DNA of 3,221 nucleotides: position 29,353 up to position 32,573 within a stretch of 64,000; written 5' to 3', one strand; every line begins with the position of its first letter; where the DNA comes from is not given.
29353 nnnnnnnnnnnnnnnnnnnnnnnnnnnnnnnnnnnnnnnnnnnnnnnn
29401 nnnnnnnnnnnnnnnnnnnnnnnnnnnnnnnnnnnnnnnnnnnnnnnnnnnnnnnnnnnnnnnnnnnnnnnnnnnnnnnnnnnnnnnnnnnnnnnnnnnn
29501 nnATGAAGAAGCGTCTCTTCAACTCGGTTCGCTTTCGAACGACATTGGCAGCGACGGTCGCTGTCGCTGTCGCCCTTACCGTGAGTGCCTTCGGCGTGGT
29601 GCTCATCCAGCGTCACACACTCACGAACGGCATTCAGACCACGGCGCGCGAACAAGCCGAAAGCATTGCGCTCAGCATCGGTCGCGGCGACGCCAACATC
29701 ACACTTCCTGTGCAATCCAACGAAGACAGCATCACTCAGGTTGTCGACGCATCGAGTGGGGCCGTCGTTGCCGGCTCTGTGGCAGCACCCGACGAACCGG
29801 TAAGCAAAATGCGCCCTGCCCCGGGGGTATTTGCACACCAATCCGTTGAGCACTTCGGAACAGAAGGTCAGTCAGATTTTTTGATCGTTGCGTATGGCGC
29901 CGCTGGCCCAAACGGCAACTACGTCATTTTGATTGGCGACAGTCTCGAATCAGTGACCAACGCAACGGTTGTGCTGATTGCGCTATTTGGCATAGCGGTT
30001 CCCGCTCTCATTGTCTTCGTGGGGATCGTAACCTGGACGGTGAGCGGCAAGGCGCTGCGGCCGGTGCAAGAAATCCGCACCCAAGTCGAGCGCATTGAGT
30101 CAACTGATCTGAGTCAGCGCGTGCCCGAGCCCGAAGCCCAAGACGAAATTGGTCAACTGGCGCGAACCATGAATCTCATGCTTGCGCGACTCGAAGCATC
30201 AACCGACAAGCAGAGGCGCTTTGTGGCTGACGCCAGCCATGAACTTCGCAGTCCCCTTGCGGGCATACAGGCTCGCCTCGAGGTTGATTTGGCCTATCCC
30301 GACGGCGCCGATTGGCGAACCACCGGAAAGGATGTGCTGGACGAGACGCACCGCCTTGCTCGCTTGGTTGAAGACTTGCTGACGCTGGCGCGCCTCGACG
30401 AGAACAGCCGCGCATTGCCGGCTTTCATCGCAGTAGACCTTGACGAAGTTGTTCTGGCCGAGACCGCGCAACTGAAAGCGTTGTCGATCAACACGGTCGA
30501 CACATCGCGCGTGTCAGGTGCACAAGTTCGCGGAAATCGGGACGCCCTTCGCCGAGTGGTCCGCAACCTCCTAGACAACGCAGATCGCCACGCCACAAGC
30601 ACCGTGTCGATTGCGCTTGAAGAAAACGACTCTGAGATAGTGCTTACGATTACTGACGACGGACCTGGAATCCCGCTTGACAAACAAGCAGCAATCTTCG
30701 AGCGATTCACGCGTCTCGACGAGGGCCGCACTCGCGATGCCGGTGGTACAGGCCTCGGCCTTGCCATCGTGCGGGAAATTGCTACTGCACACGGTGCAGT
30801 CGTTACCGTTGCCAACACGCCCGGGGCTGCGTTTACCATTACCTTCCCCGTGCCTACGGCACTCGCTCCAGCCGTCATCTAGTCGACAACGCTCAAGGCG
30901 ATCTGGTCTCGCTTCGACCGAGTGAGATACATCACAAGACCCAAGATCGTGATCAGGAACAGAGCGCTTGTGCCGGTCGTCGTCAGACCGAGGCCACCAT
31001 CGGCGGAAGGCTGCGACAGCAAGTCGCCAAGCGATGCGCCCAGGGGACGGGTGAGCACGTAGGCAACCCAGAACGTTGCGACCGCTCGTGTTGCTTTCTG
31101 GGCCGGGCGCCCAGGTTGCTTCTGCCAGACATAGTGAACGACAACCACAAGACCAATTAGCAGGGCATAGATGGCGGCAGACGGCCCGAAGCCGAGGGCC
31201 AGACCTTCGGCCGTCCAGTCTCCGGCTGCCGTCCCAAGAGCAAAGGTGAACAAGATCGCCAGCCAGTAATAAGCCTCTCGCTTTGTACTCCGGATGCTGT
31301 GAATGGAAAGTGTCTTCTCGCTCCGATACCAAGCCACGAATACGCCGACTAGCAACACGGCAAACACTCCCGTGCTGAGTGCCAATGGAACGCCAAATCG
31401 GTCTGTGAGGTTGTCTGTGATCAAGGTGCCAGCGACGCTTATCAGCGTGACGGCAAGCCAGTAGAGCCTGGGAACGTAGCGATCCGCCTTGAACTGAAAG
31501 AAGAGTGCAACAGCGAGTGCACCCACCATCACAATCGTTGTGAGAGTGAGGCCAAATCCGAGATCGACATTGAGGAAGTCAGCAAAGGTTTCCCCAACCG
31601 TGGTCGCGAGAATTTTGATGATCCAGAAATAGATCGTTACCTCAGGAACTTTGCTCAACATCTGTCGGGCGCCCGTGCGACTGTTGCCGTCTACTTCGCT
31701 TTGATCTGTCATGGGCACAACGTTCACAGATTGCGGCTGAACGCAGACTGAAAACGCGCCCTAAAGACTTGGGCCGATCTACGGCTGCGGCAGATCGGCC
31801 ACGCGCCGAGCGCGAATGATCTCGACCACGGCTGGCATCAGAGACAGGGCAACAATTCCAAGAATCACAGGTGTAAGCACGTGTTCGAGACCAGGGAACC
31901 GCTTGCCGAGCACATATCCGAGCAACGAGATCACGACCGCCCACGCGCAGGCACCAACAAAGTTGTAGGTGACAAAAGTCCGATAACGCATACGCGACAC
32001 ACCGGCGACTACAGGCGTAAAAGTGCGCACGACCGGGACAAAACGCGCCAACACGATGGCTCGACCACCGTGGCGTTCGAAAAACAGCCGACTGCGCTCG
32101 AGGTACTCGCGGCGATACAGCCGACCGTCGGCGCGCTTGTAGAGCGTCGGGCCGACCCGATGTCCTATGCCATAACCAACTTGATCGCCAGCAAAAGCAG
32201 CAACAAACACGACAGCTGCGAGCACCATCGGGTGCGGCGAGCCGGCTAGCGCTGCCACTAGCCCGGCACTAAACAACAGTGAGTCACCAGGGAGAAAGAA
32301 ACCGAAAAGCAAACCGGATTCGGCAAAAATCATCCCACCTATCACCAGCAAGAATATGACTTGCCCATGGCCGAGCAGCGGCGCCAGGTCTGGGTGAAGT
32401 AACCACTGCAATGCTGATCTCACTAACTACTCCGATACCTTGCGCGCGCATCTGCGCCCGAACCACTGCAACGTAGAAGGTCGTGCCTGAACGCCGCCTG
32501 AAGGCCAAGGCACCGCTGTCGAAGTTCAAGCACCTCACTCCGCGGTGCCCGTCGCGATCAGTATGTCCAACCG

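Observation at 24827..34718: Accessory block of about 10 kb splits the universally conserved infB-rbfA junction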

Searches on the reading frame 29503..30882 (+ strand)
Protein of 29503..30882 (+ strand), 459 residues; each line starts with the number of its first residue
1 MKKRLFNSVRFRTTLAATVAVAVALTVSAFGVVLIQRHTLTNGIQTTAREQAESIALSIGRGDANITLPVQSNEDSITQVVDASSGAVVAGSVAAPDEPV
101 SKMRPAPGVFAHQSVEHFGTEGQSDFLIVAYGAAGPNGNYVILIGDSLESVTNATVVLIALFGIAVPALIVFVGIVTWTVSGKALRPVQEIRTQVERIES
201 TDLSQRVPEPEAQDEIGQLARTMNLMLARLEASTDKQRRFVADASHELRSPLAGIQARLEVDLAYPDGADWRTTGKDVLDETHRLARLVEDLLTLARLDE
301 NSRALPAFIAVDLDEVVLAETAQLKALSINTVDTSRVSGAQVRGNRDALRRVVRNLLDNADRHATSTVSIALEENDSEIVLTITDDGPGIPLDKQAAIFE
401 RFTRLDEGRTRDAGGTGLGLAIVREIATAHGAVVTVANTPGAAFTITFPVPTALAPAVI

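Call 3: search_protein_families(library=pfam, proteins=[window:29503-30882:+])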
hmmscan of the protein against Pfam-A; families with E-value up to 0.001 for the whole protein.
window:29503-30882:+ (459 aa): 4 families
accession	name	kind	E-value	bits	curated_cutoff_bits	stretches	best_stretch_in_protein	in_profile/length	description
PF02518.31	HATPase_c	-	4.6e-29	101.5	26.4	1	344-451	1-110/111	Histidine kinase-, DNA gyrase B-, and HSP90-like ATPase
PF00512.31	HisKA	-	3.3e-14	53.1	26.9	1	237-300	2-65/66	His Kinase A (phospho-acceptor) domain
PF00672.30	HAMP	-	4.2e-14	53.1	25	1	182-232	4-53/53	HAMP domain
PF13581.12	HATPase_c_2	-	0.0002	21.8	27.4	1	353-428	40-110/127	Histidine kinase-like ATPase domain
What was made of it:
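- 28826..30882 (+): Two-component system: OmpR-type response regulator (28826-29506) and HAMP-HisKA-HATPase kinase (29503-30882), with a 4-nt overlap. Pfam (call 3).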

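Call 29: search_protein_families(library=pfam, proteins=[L011:2370-3227:-, L011:3224-4021:-, L011:4435-5598:+], max_evalue=0.01)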
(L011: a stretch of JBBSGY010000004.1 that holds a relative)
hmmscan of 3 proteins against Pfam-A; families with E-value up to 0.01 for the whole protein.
L011:2370-3227:- (285 aa): 0 families

L011:3224-4021:- (265 aa): 4 families
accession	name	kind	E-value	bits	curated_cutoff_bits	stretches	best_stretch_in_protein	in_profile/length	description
PF04542.20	Sigma70_r2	-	4e-13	49.4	24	1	83-151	1-70/71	Sigma-70 region 2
PF08281.18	Sigma70_r4_2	-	1.2e-11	44.6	25.7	1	186-234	6-54/54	Sigma-70, region 4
PF04545.22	Sigma70_r4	-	1.1e-10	41.3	24.1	1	188-235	2-49/50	Sigma-70, region 4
PF07638.17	Sigma70_ECF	-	0.00067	20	21.1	1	176-236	118-181/185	ECF sigma factor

L011:4435-5598:+ (387 aa): 11 families
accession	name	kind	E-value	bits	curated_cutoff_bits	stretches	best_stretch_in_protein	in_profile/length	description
PF01266.30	DAO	-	1.6e-44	153.3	27.9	1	5-364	1-352/353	FAD dependent oxidoreductase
PF13738.12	Pyr_redox_3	-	2.6e-06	27.3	30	1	162-205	92-135/305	Pyridine nucleotide-disulphide oxidoreductase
PF01593.30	Amino_oxidase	-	4.9e-06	26.5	19.8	1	159-205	209-257/443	Flavin containing amine oxidoreductase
PF01134.28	GIDA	-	0.00013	21.6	22.1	0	5-30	1-26/391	Glucose inhibited division protein A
PF03486.20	HI0933_like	-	0.00014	21.8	50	0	5-34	2-31/244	HI0933-like protein Rossmann domain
PF13450.12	NAD_binding_8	-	0.00016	22.3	21.9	1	8-60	1-50/68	NAD(P)-binding Rossmann-like domain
PF07992.20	Pyr_redox_2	-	0.0011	18.9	26.1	0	5-33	2-30/291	Pyridine nucleotide-disulphide oxidoreductase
PF13454.12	NAD_binding_9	-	0.0016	18.9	21.8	0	169-203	118-153/155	FAD-NAD(P)-binding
PF01494.25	FAD_binding_3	-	0.0016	18.1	22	1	5-43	3-41/349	FAD binding domain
PF02558.23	ApbA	-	0.003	17.6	22.2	1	8-35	3-30/150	Ketopantoate reductase PanE/ApbA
PF02737.24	3HCDH_N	-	0.0051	17.2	22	0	7-35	3-31/180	3-hydroxyacyl-CoA dehydrogenase, NAD binding domain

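Call 33: find_homologous_proteins(query=window:29503-30882:+)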
Query window:29503-30882:+ (459 aa): 7956 proteins with E <= 0.001 among 8000 candidates; the best 120 are listed.
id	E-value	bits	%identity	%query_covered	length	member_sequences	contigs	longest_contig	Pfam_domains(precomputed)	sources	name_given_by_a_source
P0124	1.5e-285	965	100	100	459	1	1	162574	PF00672.31,PF02518.32,PF00512.32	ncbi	-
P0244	7.5e-167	574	63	98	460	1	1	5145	PF00672.31,PF02518.32,PF00512.32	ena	-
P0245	5.9e-143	495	56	97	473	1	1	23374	PF00672.31,PF13581.13,PF02518.32,PF00512.32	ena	-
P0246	2.8e-128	447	50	98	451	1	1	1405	PF00672.31,PF26769.1,PF13581.13,PF02518.32,PF00512.32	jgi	jgi:signal transduction histidine kinase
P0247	8.8e-128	445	50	98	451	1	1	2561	PF00672.31,PF26769.1,PF02518.32,PF00512.32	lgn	-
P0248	8.0e-127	442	51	97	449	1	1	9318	PF00672.31,PF02518.32,PF00512.32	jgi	jgi:signal transduction histidine kinase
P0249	1.5e-126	441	52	97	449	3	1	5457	PF00672.31,PF02518.32,PF00512.32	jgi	-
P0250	4.9e-126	439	51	97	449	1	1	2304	PF00672.31,PF13581.13,PF02518.32,PF00512.32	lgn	-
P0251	3.0e-125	437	52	97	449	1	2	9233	PF00672.31,PF02518.32,PF00512.32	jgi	jgi:signal transduction histidine kinase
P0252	4.6e-125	436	51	96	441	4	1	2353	PF00672.31,PF13581.13,PF02518.32,PF00512.32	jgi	jgi:signal transduction histidine kinase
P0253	7.5e-125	436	52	98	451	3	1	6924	PF00672.31,PF26769.1,PF02518.32,PF00512.32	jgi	jgi:signal transduction histidine kinase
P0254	1.4e-124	435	51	97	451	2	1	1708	PF00672.31,PF26769.1,PF02518.32,PF00512.32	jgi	jgi:signal transduction histidine kinase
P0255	2.0e-124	434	51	91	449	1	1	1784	PF00672.31,PF26769.1,PF02518.32,PF00512.32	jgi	jgi:signal transduction histidine kinase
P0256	7.8e-124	432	50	99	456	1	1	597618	PF00672.31,PF02518.32,PF00512.32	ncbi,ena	-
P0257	1.5e-123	431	51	97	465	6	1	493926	PF00672.31,PF02518.32,PF00512.32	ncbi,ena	-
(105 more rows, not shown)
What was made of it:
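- The nearest named HK homologues are from Acidimicrobiia (call 33).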

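Call 34: find_encoding_contigs(protein=P0245, flank=10000, max_places=1)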
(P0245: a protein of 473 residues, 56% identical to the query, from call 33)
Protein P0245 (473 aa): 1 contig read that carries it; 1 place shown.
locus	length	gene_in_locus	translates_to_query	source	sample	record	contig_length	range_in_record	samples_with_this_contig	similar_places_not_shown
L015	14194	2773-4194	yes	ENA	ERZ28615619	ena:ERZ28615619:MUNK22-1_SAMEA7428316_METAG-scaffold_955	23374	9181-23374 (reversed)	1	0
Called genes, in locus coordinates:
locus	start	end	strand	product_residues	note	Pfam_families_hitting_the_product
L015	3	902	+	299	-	?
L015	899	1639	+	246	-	PF00005:ABC_tran, PF13304:AAA_21 (faint), PF13401:AAA_22 (faint)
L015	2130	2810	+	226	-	PF00072:Response_reg, PF00486:Trans_reg_C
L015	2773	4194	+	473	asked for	PF00672:HAMP, PF00512:HisKA, PF13581:HATPase_c_2 (faint), PF02518:HATPase_c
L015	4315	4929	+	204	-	PF02668:TauD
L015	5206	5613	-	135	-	PF00903:Glyoxalase (weak), PF18029:Glyoxalase_6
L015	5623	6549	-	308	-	PF00535:Glycos_transf_2, PF10111:Glyco_tranf_2_2 (weak), PF13641:Glyco_tranf_2_3 (faint)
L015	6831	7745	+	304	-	-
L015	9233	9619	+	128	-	-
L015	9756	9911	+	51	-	-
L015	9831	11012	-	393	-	PF00072:Response_reg, PF08668:HDOD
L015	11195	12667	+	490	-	-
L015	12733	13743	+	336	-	-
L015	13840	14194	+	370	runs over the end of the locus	PF04450:BSP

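Call 35: find_encoding_contigs(protein=P0244, flank=10000, max_places=1)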
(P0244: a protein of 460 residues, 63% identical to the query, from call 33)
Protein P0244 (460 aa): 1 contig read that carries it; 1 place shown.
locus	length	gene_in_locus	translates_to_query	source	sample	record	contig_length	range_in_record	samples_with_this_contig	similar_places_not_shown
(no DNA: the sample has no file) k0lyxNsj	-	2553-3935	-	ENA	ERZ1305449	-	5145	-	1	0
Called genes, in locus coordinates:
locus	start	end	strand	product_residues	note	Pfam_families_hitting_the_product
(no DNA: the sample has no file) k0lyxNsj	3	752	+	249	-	?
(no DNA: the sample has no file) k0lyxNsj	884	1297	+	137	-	-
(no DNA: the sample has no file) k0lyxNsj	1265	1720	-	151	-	PF06983:3-dmu-9_3-mt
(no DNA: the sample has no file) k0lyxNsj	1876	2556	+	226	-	PF00072:Response_reg, PF00486:Trans_reg_C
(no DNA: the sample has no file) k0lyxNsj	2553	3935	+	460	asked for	PF00672:HAMP, PF00512:HisKA, PF02518:HATPase_c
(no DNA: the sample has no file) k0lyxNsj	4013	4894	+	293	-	PF02673:BacA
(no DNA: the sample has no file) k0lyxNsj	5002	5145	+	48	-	?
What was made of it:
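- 28826..30882 (+): The best HK homologue (63%) sits next to BacA (calls 33, 35).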

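Call 36: find_encoding_contigs(protein=P0256, flank=10000, max_places=1)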
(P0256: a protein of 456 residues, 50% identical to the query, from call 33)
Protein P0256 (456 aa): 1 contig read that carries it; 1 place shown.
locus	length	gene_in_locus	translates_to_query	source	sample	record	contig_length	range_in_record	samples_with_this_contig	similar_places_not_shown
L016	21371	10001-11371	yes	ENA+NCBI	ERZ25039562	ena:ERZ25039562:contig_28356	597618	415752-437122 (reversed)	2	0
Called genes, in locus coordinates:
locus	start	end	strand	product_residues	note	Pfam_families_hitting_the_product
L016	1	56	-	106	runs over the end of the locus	-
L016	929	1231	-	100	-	-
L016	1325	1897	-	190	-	PF01545:Cation_efflux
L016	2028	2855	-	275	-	PF00149:Metallophos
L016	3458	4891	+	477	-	-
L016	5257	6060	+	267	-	PF24681:Kelch_KLHDC2_KLHL20_DRC7, PF25210:Kelch_FKB95 (weak), PF13964:Beta-prop_Calicin, PF24981:Beta-prop_ATRN-LZTR1 (weak), PF24996:NANM (weak), PF01344:Kelch_1 (weak), PF13415:Beta-prop_FBX42, PF01344:Kelch_1, +2 more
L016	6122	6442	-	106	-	-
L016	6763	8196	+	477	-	-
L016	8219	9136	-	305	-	PF02673:BacA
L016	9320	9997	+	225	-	PF00072:Response_reg, PF00486:Trans_reg_C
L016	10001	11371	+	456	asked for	PF00672:HAMP, PF00512:HisKA, PF02518:HATPase_c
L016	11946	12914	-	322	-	PF14378:PAP2_3, PF01569:PAP2 (weak)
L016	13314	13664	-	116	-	-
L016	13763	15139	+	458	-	PF26314:MptA_B_family, PF09594:GT87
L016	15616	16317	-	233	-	PF01569:PAP2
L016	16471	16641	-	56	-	-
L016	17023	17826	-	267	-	PF01061:ABC2_membrane, PF12698:ABC2_membrane_3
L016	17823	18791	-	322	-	PF00005:ABC_tran, PF13304:AAA_21, PF13732:DrrA1-3_C (weak)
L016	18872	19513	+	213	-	PF00440:TetR_N, PF17926:TetR_C_21 (weak)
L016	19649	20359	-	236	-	-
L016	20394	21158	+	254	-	PF01022:HTH_5, PF12802:MarR_2 (faint), PF01451:LMWPc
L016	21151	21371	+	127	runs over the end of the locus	PF00903:Glyoxalase, PF18029:Glyoxalase_6 (faint)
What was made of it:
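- HK homologues sit next to BacA or PAP2 genes (calls 35, 36).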

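Call 46: search_protein_families(library=ncbifam, proteins=[window:29503-30882:+], max_evalue=0.00001)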
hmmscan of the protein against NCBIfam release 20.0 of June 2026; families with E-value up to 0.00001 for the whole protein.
window:29503-30882:+ (459 aa): 81 families (the best 25 are shown)
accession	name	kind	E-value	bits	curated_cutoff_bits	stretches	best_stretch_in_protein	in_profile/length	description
TIGR01386.1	cztS_silS_copS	subfamily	1.1e-59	202.6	292.55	1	61-448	76-456/457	heavy metal sensor histidine kinase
NF040691.1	MtrAB_MtrB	equivalog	1.1e-49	169.9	450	1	57-449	84-491/507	MtrAB system histidine kinase MtrB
NF041735.1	hist_kin_RppB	equivalog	3.5e-49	167.8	400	1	233-449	212-438/438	two-component system sensor histidine kinase RppB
NF033092.0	HK_WalK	equivalog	4.3e-49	167.6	725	2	236-451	371-593/594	cell wall metabolism sensor histidine kinase WalK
NF007898.0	PRK10604.1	equivalog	4.5e-44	151.3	478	1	184-454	160-427/433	two-component system sensor histidine kinase RstB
NF046044.1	PnpS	equivalog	6.6e-44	150.5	400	1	237-449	170-390/390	two-component system histidine kinase PnpS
TIGR02966.1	phoR_proteo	equivalog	1.6e-43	149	334.2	1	233-448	110-333/333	phosphate regulon sensor histidine kinase PhoR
NF012163.2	BaeS_SmeS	equivalog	7.9e-43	147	500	1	171-446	175-454/457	sensor histidine kinase efflux regulator BaeS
NF008025.0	PRK10755.1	equivalog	3.9e-41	140.9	314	1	163-440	68-343/362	two-component system sensor histidine kinase PmrB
NF007837.0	PRK10549.1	equivalog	1.2e-40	139.6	603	1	171-451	175-457/466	envelope stress sensor histidine kinase BaeS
NF008312.0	PRK11100.1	equivalog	2.3e-40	138.8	356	1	161-449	188-473/477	two-component system sensor histidine kinase CreC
NF007007.0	PRK09470.1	equivalog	1.4e-39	136.3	486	1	161-449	177-458/463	envelope stress sensor histidine kinase CpxA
NF007345.0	PRK09835.1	subfamily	1.1e-38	133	423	1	160-449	186-479/482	Cu(+)/Ag(+) sensor histidine kinase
NF007664.1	PRK10337.1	equivalog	2.4e-38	131.9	475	1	135-446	129-438/442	quorum sensing histidine kinase QseC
NF012226.0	AdeS_HK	equivalog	3.5e-37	128.4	500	1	170-449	71-352/353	two-component sensor histidine kinase AdeS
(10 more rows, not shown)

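Call 73: search_protein_families(library=pfam, proteins=[L016:11431-11874:+, L016:3458-4891:+, L016:6763-8196:+, L016:13314-13664:-, L015:4315-4929:+], max_evalue=0.01)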
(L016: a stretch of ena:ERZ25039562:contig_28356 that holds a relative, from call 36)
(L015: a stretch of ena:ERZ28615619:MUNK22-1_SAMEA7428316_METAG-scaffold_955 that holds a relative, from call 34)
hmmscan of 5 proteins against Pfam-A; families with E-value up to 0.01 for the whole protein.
L016:11431-11874:+ (147 aa): 0 families

L016:3458-4891:+ (477 aa): 1 family
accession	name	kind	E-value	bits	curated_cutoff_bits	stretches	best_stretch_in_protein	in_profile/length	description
PF13231.12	PMT_2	-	0.00015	22.4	26.1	1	62-214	2-155/160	Dolichyl-phosphate-mannose-protein mannosyltransferase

L016:6763-8196:+ (477 aa): 0 families

L016:13314-13664:- (116 aa): 0 families

L015:4315-4929:+ (204 aa): 1 family
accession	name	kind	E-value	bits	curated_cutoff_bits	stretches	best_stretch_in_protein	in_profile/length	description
PF02668.22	TauD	-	1.4e-11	45.3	27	1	27-199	36-179/267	Taurine catabolism dioxygenase TauD, TfdA family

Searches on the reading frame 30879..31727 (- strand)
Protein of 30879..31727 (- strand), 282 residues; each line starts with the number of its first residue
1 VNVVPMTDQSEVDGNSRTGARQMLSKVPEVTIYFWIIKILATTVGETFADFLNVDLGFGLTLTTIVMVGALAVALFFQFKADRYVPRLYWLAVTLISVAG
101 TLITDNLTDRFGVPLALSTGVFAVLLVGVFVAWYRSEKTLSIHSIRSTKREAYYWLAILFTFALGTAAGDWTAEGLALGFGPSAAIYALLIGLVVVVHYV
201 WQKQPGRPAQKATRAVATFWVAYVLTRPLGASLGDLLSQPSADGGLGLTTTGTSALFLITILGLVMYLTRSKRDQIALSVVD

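Call 3: search_protein_families(library=pfam, proteins=[window:30879-31727:-])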
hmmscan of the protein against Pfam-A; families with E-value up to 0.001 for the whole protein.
window:30879-31727:- (282 aa): 1 family
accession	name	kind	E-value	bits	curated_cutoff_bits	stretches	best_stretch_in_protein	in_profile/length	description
PF03988.17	DUF347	-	2.6e-61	204.1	28.2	4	33-84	1-52/52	Repeat of Unknown Function (DUF347)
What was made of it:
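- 30879..31727 (-): DUF347 membrane protein (four repeats). Pfam DUF347, E 2.6e-61 (call 3).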

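Call 46: search_protein_families(library=ncbifam, proteins=[window:30879-31727:-], max_evalue=0.00001)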
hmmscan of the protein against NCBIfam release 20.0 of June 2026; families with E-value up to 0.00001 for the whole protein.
window:30879-31727:- (282 aa): 0 families

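Call 82: search_protein_families(library=padloc, proteins=[window:30879-31727:-], max_evalue=0.001)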
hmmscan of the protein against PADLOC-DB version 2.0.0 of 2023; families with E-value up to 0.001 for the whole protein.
window:30879-31727:- (282 aa): 0 families

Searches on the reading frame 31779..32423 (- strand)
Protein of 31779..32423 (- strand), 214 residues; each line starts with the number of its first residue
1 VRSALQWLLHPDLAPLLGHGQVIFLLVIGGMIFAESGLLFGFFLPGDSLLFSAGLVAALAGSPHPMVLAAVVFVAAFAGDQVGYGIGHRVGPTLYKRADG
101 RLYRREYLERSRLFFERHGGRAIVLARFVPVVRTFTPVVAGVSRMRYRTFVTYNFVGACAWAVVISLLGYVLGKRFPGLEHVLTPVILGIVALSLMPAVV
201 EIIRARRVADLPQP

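Call 3: search_protein_families(library=pfam, proteins=[window:31779-32423:-])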
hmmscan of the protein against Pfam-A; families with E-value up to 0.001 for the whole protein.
window:31779-32423:- (214 aa): 1 family
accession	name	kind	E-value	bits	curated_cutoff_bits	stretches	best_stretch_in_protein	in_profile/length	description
PF09335.16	VTT_dom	-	9.9e-21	74.9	33.9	1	44-170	1-122/123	VTT domain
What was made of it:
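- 31779..32423 (-): DedA2 (VTT domain membrane protein). Pfam VTT_dom (call 3).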

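Call 46: search_protein_families(library=ncbifam, proteins=[window:31779-32423:-], max_evalue=0.00001)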
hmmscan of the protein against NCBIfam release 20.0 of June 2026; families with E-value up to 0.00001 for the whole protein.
window:31779-32423:- (214 aa): 3 families
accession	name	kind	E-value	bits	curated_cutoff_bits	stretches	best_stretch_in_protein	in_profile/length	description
NF008102.0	PRK10847.1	equivalog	1.6e-51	175.2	236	1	24-209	29-214/219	DedA family protein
NF052604.1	UndecprPTUtpABac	equivalog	2.7e-14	53.7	250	1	84-203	68-188/198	undecaprenyl phosphate transporter UptA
NF052605.1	UndecprPTUptAStph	equivalog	1e-12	48.5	300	1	43-183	29-173/197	undecaprenyl phosphate transporter UptA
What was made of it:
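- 31779..32423 (-): NCBIfam DedA model PRK10847 175 bits against a cut-off of 236 (call 46).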
